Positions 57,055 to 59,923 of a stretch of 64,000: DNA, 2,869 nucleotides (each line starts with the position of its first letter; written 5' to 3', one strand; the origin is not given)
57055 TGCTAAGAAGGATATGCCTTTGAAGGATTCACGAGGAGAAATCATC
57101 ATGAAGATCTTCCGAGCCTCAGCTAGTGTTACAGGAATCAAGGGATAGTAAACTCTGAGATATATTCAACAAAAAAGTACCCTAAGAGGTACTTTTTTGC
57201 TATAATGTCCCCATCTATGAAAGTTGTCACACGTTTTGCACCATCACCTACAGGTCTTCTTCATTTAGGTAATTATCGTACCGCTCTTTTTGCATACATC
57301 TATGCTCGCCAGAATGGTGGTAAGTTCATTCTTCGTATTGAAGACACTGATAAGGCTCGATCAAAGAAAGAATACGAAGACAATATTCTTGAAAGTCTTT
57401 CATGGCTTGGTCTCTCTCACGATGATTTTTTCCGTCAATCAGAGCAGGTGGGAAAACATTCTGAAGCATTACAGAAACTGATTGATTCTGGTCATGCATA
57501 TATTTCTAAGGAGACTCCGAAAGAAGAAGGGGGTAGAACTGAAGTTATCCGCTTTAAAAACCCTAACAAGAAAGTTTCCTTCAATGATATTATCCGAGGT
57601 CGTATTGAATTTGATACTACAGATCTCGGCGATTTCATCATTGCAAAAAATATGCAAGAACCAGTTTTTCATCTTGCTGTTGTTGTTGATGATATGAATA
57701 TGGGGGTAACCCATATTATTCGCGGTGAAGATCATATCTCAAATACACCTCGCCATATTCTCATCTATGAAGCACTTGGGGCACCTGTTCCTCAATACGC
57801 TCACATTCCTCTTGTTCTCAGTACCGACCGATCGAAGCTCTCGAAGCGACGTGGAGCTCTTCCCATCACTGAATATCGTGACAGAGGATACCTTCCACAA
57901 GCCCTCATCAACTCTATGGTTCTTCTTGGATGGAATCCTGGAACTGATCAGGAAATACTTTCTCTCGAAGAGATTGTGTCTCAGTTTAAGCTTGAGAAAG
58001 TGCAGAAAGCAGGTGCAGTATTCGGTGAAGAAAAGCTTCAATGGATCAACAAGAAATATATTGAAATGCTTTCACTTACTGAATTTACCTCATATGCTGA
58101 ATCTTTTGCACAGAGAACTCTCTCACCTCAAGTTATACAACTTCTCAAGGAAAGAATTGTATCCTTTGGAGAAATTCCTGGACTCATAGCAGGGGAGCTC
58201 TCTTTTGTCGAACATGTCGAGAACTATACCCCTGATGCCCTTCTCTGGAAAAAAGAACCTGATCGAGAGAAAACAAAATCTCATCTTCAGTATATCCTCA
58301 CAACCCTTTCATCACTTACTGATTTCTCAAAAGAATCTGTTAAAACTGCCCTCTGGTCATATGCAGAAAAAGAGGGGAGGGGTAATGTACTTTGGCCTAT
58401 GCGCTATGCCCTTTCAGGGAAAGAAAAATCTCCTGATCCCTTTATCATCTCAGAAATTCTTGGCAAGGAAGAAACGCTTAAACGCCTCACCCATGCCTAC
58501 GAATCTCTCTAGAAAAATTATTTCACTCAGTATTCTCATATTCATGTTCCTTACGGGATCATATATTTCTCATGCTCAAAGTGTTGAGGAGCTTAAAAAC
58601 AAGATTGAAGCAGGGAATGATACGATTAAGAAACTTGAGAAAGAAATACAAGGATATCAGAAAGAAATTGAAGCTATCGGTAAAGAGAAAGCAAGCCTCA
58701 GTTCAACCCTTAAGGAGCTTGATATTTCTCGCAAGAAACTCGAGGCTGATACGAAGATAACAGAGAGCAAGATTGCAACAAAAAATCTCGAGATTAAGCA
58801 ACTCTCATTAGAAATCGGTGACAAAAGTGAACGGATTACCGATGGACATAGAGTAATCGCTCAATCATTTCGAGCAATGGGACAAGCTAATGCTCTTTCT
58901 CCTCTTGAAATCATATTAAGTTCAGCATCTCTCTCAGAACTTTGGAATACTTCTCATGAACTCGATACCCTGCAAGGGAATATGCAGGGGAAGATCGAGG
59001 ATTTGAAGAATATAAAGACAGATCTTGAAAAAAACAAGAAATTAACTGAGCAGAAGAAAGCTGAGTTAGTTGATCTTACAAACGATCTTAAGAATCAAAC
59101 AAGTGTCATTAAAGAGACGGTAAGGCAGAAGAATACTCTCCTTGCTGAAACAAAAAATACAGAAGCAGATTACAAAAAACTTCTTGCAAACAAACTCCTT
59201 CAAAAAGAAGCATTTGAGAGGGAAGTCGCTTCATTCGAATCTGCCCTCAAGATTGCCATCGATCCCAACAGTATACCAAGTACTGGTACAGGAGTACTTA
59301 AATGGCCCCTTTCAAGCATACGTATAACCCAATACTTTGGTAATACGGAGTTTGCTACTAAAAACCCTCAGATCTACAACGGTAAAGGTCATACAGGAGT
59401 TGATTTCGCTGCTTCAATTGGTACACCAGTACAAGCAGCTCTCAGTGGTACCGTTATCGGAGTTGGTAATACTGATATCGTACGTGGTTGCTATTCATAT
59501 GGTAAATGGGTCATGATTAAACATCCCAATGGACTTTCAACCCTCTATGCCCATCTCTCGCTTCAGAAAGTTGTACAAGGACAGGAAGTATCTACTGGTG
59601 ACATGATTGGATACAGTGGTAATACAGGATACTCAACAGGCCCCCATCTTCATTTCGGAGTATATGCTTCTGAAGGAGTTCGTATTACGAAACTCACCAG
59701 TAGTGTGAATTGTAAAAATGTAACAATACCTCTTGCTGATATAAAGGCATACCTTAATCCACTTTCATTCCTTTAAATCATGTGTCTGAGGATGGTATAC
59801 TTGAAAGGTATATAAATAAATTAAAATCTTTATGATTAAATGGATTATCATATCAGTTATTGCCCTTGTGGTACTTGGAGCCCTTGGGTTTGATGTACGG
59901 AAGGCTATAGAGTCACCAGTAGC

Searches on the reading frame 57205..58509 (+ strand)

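Call 33: search_protein_families(library=pfam, proteins=[window:57205-58509:+], max_evalue=0.00001)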
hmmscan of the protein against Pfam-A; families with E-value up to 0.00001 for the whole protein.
window:57205-58509:+ (435 aa): 2 families
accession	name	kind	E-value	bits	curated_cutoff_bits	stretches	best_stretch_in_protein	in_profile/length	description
PF00749.27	tRNA-synt_1c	-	2e-85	286.9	23.4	2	107-280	138-314/314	tRNA synthetases class I (E and Q), catalytic domain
PF19269.4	Anticodon_2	-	2.8e-23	83.3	23.6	1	295-431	3-140/141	Anticodon binding domain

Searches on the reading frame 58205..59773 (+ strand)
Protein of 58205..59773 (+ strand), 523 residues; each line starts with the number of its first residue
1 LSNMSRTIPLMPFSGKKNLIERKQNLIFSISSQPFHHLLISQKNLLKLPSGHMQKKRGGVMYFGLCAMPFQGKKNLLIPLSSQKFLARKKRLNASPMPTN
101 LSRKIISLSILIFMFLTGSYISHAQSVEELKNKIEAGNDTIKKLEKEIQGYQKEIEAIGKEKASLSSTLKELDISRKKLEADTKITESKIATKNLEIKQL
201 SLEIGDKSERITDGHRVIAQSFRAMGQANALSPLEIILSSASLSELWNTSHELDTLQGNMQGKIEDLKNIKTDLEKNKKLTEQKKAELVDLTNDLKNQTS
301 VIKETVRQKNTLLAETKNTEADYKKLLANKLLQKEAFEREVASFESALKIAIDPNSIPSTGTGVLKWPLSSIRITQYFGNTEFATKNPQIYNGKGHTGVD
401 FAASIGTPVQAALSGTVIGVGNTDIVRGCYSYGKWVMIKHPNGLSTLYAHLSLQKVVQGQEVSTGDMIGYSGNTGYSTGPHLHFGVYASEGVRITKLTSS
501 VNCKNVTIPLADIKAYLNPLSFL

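Call 33: search_protein_families(library=pfam, proteins=[window:58205-59773:+], max_evalue=0.00001)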
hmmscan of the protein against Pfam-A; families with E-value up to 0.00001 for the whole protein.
window:58205-59773:+ (523 aa): 1 family
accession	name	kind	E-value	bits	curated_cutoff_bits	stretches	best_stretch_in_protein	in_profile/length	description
PF01551.29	Peptidase_M23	-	2.4e-29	101.8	28.7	1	395-488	2-89/96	Peptidase family M23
